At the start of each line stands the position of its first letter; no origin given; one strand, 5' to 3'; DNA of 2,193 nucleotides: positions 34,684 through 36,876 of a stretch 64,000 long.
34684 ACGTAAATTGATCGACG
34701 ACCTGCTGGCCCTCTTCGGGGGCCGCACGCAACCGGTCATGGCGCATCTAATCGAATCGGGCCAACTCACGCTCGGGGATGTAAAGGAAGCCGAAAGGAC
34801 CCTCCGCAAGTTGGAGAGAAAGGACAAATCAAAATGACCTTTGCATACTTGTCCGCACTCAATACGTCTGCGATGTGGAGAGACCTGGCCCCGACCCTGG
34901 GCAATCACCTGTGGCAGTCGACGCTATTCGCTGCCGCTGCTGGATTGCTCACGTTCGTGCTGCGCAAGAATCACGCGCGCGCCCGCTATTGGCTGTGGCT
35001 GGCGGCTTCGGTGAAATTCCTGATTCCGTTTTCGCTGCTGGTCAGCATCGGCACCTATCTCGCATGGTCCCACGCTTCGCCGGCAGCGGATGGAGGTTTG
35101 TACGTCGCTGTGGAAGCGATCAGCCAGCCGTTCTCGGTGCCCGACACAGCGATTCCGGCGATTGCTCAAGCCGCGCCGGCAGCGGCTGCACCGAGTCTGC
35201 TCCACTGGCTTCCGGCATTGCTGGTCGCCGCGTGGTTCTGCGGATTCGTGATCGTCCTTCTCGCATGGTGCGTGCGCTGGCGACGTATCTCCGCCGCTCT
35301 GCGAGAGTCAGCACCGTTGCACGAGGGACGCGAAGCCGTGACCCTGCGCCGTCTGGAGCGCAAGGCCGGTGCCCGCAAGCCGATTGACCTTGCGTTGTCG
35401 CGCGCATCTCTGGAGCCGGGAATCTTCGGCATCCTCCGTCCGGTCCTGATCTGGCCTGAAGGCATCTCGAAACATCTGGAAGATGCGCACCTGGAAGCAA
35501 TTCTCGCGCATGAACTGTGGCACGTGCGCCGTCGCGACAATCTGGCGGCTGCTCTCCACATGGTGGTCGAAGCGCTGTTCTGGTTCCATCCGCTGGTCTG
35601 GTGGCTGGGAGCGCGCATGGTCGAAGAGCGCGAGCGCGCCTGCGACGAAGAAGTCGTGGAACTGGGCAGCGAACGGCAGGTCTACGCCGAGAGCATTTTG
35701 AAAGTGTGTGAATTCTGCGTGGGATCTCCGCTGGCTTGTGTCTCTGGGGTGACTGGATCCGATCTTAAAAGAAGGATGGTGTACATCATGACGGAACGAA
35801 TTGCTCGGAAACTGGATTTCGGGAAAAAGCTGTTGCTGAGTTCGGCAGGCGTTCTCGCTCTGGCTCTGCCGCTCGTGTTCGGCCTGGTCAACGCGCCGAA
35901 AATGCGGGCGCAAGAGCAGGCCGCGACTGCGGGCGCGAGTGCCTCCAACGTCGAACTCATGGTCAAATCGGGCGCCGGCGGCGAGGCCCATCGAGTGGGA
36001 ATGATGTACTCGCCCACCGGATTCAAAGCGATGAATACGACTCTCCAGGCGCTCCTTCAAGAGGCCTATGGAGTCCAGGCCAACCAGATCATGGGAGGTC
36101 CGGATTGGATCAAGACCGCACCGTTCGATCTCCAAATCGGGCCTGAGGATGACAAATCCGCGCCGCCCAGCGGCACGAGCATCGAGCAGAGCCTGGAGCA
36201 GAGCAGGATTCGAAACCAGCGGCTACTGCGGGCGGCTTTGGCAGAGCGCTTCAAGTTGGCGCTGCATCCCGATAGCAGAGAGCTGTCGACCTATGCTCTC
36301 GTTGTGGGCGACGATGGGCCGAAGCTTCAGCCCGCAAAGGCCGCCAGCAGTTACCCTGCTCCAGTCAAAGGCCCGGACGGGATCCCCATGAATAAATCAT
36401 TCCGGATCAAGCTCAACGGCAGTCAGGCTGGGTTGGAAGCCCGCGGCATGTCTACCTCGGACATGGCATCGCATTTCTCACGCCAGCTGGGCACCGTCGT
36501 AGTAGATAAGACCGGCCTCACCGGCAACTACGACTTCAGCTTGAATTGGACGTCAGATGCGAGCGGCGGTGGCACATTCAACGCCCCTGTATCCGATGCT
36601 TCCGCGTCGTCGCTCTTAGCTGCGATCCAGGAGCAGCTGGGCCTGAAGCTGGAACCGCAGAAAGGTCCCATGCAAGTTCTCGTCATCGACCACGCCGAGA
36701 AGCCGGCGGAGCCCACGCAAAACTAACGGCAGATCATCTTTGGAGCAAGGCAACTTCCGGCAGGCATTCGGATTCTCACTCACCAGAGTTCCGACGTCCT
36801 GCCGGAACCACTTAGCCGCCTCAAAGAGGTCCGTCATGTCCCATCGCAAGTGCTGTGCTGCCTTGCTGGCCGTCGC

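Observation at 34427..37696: BlaI repressor, BlaR1-type M56 protease with a TIGR03435-type sensor domain, and a free secreted paralog of that domain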

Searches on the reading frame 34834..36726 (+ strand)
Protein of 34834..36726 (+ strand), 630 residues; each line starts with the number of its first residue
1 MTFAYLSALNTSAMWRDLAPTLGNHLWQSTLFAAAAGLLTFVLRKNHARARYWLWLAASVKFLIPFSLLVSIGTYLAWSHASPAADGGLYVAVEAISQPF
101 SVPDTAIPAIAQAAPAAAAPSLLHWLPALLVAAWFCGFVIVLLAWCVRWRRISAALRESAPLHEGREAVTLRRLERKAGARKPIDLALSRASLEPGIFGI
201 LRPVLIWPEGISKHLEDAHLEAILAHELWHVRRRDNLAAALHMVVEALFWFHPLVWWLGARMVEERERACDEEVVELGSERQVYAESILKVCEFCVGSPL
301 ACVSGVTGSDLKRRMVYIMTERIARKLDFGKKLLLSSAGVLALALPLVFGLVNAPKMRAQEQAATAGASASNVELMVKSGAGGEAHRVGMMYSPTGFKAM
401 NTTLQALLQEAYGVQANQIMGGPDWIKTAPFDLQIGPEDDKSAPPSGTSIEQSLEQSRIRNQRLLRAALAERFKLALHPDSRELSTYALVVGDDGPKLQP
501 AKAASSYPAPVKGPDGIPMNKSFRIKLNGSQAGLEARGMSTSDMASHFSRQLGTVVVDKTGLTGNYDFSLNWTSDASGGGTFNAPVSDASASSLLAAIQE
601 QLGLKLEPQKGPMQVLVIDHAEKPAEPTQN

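Call 3: search_protein_families(library=pfam, proteins=[window:34834-36726:+], max_evalue=0.01)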
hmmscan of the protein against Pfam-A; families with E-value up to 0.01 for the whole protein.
window:34834-36726:+ (630 aa): 3 families
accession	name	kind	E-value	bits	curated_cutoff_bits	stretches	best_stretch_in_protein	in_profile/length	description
PF12543.13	DUF3738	-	6.7e-52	176.8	22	1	406-620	2-189/190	Protein of unknown function (DUF3738)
PF05569.17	Peptidase_M56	-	4e-41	141.5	31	1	26-318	3-296/296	BlaR1 peptidase M56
PF01435.24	Peptidase_M48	-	0.0016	18.7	20.3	1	210-252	54-97/186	Peptidase family M48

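Call 4: search_protein_families(library=ncbifam, proteins=[window:34834-36726:+], max_evalue=0.01)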
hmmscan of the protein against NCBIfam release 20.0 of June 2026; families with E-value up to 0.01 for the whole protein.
window:34834-36726:+ (630 aa): 8 families
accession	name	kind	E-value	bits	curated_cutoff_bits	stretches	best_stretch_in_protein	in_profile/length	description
TIGR03435.1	Soli_TIGR03435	paralog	2.2e-53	181.5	40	1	381-626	15-240/241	TIGR03435 family protein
NF000326.1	blaR1_generic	equivalog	3e-26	91.9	400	1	110-336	86-317/585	BlaR1 family beta-lactam sensor/signal transducer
NF033109.1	sensor_MecR1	exception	7.6e-12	44.5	1200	1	180-292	158-272/585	beta-lactam sensor/signal transducer MecR1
NF002669.0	PRK02391.1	equivalog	7.3e-05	22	341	1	206-242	120-156/298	zinc metalloprotease HtpX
NF002826.0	PRK03001.1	equivalog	0.0013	17.9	369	1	209-244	114-149/285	zinc metalloprotease HtpX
NF033108.1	sensor_BlaR1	exception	0.0019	16.8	1200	1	203-318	178-298/585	beta-lactam sensor/signal transducer BlaR1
NF002839.0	PRK03072.1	equivalog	0.0051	15.9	412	1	209-261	118-171/291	zinc metalloprotease HtpX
NF003425.0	PRK04897.1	equivalog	0.0088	15.3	355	0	209-261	126-182/298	zinc metalloprotease HtpX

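Call 11: find_homologous_proteins(query=window:34834-36726:+, max_evalue=0.00001)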
Query window:34834-36726:+ (630 aa): 7959 proteins with E <= 0.00001 among 8000 candidates; the best 120 are listed.
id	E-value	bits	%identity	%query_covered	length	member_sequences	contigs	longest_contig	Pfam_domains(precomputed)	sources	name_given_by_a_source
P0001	0.0e+0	1409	100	100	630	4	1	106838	PF12543.14,PF05569.18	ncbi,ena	-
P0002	0.0e+0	1294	92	100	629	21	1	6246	PF12543.14,PF05569.18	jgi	-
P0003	0.0e+0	1270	90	100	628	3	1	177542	PF12543.14,PF05569.18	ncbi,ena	-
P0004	0.0e+0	1261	90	100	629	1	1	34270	PF12543.14,PF05569.18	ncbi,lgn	ncbi:MAG TPA: M56 family metallopeptidase [Candidatus Sulfotelmatobacter sp.]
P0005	0.0e+0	1242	88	100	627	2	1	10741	PF12543.14,PF05569.18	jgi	jgi:bla regulator protein blaR1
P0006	0.0e+0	1241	87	100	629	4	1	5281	PF12543.14,PF05569.18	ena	-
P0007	0.0e+0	1227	87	100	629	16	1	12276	PF12543.14,PF05569.18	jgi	jgi:bla regulator protein blaR1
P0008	0.0e+0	1210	87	100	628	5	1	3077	PF12543.14,PF05569.18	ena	-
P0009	0.0e+0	1208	86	100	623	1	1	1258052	PF12543.14,PF05569.18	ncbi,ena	-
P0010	0.0e+0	1191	85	100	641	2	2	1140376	PF12543.14,PF05569.18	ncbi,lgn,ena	-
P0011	0.0e+0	1180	83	100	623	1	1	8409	PF12543.14,PF05569.18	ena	-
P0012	0.0e+0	1172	84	100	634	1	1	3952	PF12543.14,PF05569.18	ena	-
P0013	0.0e+0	1170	84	100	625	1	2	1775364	PF12543.14,PF05569.18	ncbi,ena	-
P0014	0.0e+0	1166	84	98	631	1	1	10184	PF12543.14,PF05569.18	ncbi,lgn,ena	-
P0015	0.0e+0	1152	81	99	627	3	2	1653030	PF12543.14,PF05569.18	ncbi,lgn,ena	-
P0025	0.0e+0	1057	77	97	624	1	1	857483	PF12543.14,PF05569.18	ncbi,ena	-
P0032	2.2e-298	1009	72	98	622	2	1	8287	PF12543.14,PF05569.18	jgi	jgi:uncharacterized protein (TIGR03435 family)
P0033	8.3e-296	1001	71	100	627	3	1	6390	PF12543.14,PF05569.18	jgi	jgi:uncharacterized protein (TIGR03435 family)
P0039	1.4e-269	914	57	99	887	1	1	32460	PF12543.14,PF05569.18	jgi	jgi:bla regulator protein blaR1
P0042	8.7e-267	905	58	98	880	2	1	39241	PF12543.14,PF05569.18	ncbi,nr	ncbi:MAG: TIGR03435 family protein [Acidobacteriia bacterium]|nr:TIGR03435 family protein [Terriglob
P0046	2.7e-261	887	56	98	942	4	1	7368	PF12543.14,PF05569.18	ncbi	-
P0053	2.3e-252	857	64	99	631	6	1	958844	PF12543.14,PF05569.18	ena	-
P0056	6.0e-251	853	64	99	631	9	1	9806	PF12543.14,PF05569.18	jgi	jgi:uncharacterized protein (TIGR03435 family)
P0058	3.1e-250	850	82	74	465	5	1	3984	PF12543.14,PF05569.18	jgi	jgi:uncharacterized protein (TIGR03435 family)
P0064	8.1e-248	842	55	97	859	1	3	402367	PF12543.14,PF05569.18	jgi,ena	jgi:uncharacterized protein (TIGR03435 family)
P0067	7.6e-247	839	54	98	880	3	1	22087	PF12543.14,PF05569.18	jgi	jgi:uncharacterized protein (TIGR03435 family)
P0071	5.0e-243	827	60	100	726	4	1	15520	PF03544.20,PF12543.14,PF05569.18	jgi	jgi:bla regulator protein BlaR1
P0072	1.2e-242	825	54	98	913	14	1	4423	PF12543.14,PF05569.18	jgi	jgi:uncharacterized protein (TIGR03435 family)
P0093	1.2e-237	809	60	98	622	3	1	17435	PF12543.14,PF05569.18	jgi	jgi:uncharacterized protein (TIGR03435 family)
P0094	1.2e-237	809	62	97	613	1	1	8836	PF12543.14,PF05569.18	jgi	jgi:uncharacterized protein (TIGR03435 family)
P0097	3.4e-236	804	54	98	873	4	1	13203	PF12543.14,PF05569.18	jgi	jgi:uncharacterized protein (TIGR03435 family)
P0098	3.8e-236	804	61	99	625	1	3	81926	PF12543.14,PF05569.18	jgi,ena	jgi:uncharacterized protein (TIGR03435 family)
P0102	3.0e-235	801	50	98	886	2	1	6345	PF12543.14,PF05569.18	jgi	jgi:uncharacterized protein (TIGR03435 family)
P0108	3.0e-234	798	66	85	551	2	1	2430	PF12543.14,PF05569.18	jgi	jgi:uncharacterized protein (TIGR03435 family)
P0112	1.1e-233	796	52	98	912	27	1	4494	PF12543.14,PF05569.18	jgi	jgi:uncharacterized protein (TIGR03435 family)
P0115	2.0e-233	795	50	98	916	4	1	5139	PF12543.14,PF05569.18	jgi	jgi:uncharacterized protein (TIGR03435 family)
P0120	2.4e-232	791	49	99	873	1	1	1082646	PF12543.14,PF05569.18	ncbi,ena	-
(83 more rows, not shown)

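Call 12: search_protein_families(library=pfam, proteins=[P0039, P0042, P0046, P0064, P0120, P0071], max_evalue=0.001)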
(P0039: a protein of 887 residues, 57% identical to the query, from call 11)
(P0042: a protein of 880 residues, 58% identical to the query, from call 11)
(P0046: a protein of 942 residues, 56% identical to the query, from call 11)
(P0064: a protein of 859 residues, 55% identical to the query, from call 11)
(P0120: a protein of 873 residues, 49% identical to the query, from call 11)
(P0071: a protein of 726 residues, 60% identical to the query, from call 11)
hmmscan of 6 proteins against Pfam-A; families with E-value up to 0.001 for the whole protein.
P0039 (887 aa): 2 families
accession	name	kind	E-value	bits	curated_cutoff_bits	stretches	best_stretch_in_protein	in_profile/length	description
PF12543.13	DUF3738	-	9.9e-121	401.3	22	2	401-610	3-190/190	Protein of unknown function (DUF3738)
PF05569.17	Peptidase_M56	-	6.3e-38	131.1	31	1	33-310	19-296/296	BlaR1 peptidase M56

P0042 (880 aa): 2 families
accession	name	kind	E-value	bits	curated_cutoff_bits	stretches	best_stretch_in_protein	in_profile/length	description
PF12543.13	DUF3738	-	2.3e-114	380.5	22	2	399-594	2-190/190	Protein of unknown function (DUF3738)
PF05569.17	Peptidase_M56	-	1.1e-40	140.2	31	1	21-309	3-294/296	BlaR1 peptidase M56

P0046 (942 aa): 2 families
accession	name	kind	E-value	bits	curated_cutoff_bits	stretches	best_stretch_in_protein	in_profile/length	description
PF12543.13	DUF3738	-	5.4e-117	389.1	22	2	718-936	2-190/190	Protein of unknown function (DUF3738)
PF05569.17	Peptidase_M56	-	3e-37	128.8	31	1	22-309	4-294/296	BlaR1 peptidase M56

P0064 (859 aa): 3 families
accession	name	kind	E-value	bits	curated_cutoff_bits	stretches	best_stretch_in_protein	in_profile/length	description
PF12543.13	DUF3738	-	1e-113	378.4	22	2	654-853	2-190/190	Protein of unknown function (DUF3738)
PF05569.17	Peptidase_M56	-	1.2e-40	140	31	1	26-310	8-295/296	BlaR1 peptidase M56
PF01435.24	Peptidase_M48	-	0.0004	20.7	20.3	1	202-248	53-100/186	Peptidase family M48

P0120 (873 aa): 2 families
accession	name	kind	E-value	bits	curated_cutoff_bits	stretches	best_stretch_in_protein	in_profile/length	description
PF12543.13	DUF3738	-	1.1e-105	352.2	22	2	669-866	2-189/190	Protein of unknown function (DUF3738)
PF05569.17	Peptidase_M56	-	1.4e-39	136.5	31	1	37-310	23-296/296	BlaR1 peptidase M56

P0071 (726 aa): 3 families
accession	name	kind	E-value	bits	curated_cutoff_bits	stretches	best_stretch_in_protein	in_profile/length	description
PF12543.13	DUF3738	-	1.2e-56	192.3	22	1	403-619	2-190/190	Protein of unknown function (DUF3738)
PF05569.17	Peptidase_M56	-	6.3e-40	137.6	31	1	21-312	3-296/296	BlaR1 peptidase M56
PF03544.19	TonB_C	-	1.1e-21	77.4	24.6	1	649-724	2-79/79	Gram-negative bacterial TonB protein C-terminal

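Call 15: find_encoding_contigs(protein=P0001, flank=10000, max_places=3)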
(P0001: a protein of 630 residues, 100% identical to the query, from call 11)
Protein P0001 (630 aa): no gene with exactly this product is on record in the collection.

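Call 16: find_encoding_contigs(protein=P0025, flank=8000, max_places=3)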
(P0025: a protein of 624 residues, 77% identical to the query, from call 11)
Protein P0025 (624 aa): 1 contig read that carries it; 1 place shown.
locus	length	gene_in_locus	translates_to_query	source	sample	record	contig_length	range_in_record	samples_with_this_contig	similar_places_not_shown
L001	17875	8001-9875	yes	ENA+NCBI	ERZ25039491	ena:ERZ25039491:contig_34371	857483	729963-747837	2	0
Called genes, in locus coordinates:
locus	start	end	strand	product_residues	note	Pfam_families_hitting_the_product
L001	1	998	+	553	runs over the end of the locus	PF26550:Tricorn_2nd (faint), PF26549:Tricorn_N, PF07676:PD40 (weak)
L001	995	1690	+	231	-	PF00326:Peptidase_S9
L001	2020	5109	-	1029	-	PF01833:TIG (weak), PF02369:Big_1 (weak)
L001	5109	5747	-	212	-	-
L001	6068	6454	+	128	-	PF03965:Penicillinase_R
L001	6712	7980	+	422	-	PF00144:Beta-lactamase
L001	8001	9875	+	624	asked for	PF05569:Peptidase_M56, PF12543:DUF3738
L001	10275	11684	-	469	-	-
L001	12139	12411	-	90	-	-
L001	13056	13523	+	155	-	PF01797:Y1_Tnp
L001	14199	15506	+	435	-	PF00291:PALP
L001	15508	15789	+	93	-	PF02597:ThiS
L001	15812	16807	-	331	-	PF01522:Polysacc_deac_1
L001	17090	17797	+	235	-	PF00440:TetR_N, PF14514:TetR_C_9, PF17938:TetR_C_29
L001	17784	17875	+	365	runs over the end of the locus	PF00364:Biotin_lipoyl (faint), PF25919:BSH_CusB (faint), PF25917:BSH_RND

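Call 17: find_encoding_contigs(protein=P0053, flank=8000, max_places=3)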
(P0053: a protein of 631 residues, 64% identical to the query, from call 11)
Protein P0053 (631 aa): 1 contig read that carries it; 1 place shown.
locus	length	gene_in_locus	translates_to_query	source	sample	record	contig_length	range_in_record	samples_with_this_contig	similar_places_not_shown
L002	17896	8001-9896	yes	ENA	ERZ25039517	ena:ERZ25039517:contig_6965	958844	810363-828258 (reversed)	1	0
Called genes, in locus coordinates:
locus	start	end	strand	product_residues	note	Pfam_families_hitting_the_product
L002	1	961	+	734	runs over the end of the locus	PF07676:PD40 (faint), PF26550:Tricorn_2nd (faint), PF26549:Tricorn_N, PF00930:DPPIV_N (faint), PF26549:Tricorn_N, PF00326:Peptidase_S9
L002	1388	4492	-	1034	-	PF02369:Big_1 (weak)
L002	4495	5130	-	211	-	-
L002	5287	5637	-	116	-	-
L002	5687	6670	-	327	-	PF00069:Pkinase, PF01636:APH (faint), PF07714:PK_Tyr_Ser-Thr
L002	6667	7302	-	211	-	PF04542:Sigma70_r2 (weak)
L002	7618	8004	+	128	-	PF03965:Penicillinase_R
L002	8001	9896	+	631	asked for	PF05569:Peptidase_M56, PF12543:DUF3738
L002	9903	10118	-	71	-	-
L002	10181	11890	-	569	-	PF07969:Amidohydro_3, PF01979:Amidohydro_1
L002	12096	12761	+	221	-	-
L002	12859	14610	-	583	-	-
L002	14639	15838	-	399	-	PF03916:NrfD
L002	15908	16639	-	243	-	PF13187:Fer4_9 (faint), PF12837:Fer4_6 (faint), PF12838:Fer4_7, PF13237:Fer4_10 (weak), PF13247:Fer4_11, PF00037:Fer4 (weak), PF12797:Fer4_2 (weak)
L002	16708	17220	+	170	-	-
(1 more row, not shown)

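Call 19: find_related_loci(query=A1, collection=genome_contigs, flank=10000)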
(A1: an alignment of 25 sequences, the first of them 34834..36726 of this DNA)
Query A1 (630 aa) in genome_contigs; peptide patterns used: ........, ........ (x = any residue, [..] = any of these).
599 stretches matched a pattern (row limit reached: there are more); 583 encode a relative of the query (tblastn E <= 1e-3); the best 80 are kept; 80 distinct loci.
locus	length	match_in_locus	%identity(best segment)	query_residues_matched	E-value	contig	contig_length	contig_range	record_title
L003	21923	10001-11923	85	1-630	0e+0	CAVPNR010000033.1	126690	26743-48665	MAG: uncultured Acidobacteriaceae bacterium isolate MFD00008.bin.1.87 genome assembly, contig: contig_52387, whole genom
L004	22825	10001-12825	80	1-630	0e+0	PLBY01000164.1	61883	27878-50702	MAG: Acidobacteriaceae bacterium isolate palsa_252 73.20111000_P3M.31_contig_4568, whole genome shotgun sequence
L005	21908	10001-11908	77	1-630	0e+0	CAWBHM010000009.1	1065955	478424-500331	MAG: uncultured Acidobacteriaceae bacterium isolate MFD06714.bin.2.161 genome assembly, contig: contig_18039, whole geno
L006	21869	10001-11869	77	14-626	0e+0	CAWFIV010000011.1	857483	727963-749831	MAG: uncultured Acidobacteriota bacterium isolate MFD02248.bin.1.173 genome assembly, contig: contig_34371, whole genome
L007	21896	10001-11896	63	6-630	0e+0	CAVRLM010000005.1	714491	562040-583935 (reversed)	MAG: uncultured Acidobacteriaceae bacterium isolate MFD05521.bin.1.25 genome assembly, contig: contig_28335, whole genom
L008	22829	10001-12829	87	1-630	0e+0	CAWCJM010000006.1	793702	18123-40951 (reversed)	MAG: uncultured Acidobacteriaceae bacterium isolate MFD00731.bin.2.170 genome assembly, contig: contig_44275, whole geno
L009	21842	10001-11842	59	10-624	0e+0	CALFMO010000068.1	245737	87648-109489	MAG TPA_asm: uncultured Acidobacteriaceae bacterium isolate SRR5457059_bin.63_CONCOCT_v1.1_MAG genome assembly, contig:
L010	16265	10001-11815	56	13-626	0e+0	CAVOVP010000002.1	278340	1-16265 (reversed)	MAG: uncultured Acidobacteriota bacterium isolate MFD00008.bin.1.47 genome assembly, contig: contig_19504, whole genome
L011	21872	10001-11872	57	1-626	0e+0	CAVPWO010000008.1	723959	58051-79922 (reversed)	MAG: uncultured Acidobacteriaceae bacterium isolate MFD10064.bin.1.18 genome assembly, contig: contig_19511, whole genom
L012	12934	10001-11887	55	12-626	0e+0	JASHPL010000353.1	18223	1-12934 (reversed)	MAG: Candidatus Sulfotelmatobacter sp. isolate JOPF048 JOPF_NEAR_contig_1141283, whole genome shotgun sequence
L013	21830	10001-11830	56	14-626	0e+0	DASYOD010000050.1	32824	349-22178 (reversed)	MAG TPA_asm: Terriglobales bacterium isolate SMAG_U4420 k141_2839823, whole genome shotgun sequence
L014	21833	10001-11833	54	1-626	0e+0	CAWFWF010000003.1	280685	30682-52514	MAG: uncultured Acidobacteriota bacterium isolate MFD09368.bin.1.227 genome assembly, contig: contig_28397, whole genome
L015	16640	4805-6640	53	12-625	0e+0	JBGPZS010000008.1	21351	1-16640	MAG: Terriglobia bacterium isolate OBJ1_062018_070_2 k141_1088836_length_21351_cov_9.4066, whole genome shotgun sequence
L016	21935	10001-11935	56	1-626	0e+0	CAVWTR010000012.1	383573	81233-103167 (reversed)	MAG: uncultured Acidobacteriota bacterium isolate MFD00964.bin.1.103 genome assembly, contig: contig_6901, whole genome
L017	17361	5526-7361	52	12-626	0e+0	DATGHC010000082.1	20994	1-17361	MAG TPA_asm: Candidatus Acidiferrales bacterium isolate SMAG_U9770 k141_895739, whole genome shotgun sequence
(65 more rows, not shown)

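Call 62: search_solved_structures(query=window:34834-36726:+, max_evalue=0.001, show_alignments=1)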
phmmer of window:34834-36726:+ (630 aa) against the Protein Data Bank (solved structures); distinct sequences matched with E-value up to 0.001: 1.
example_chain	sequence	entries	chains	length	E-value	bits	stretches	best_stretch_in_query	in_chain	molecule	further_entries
8exs_A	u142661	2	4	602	0.00061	22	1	194-322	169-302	Beta-lactam sensor/signal transducer BlaR1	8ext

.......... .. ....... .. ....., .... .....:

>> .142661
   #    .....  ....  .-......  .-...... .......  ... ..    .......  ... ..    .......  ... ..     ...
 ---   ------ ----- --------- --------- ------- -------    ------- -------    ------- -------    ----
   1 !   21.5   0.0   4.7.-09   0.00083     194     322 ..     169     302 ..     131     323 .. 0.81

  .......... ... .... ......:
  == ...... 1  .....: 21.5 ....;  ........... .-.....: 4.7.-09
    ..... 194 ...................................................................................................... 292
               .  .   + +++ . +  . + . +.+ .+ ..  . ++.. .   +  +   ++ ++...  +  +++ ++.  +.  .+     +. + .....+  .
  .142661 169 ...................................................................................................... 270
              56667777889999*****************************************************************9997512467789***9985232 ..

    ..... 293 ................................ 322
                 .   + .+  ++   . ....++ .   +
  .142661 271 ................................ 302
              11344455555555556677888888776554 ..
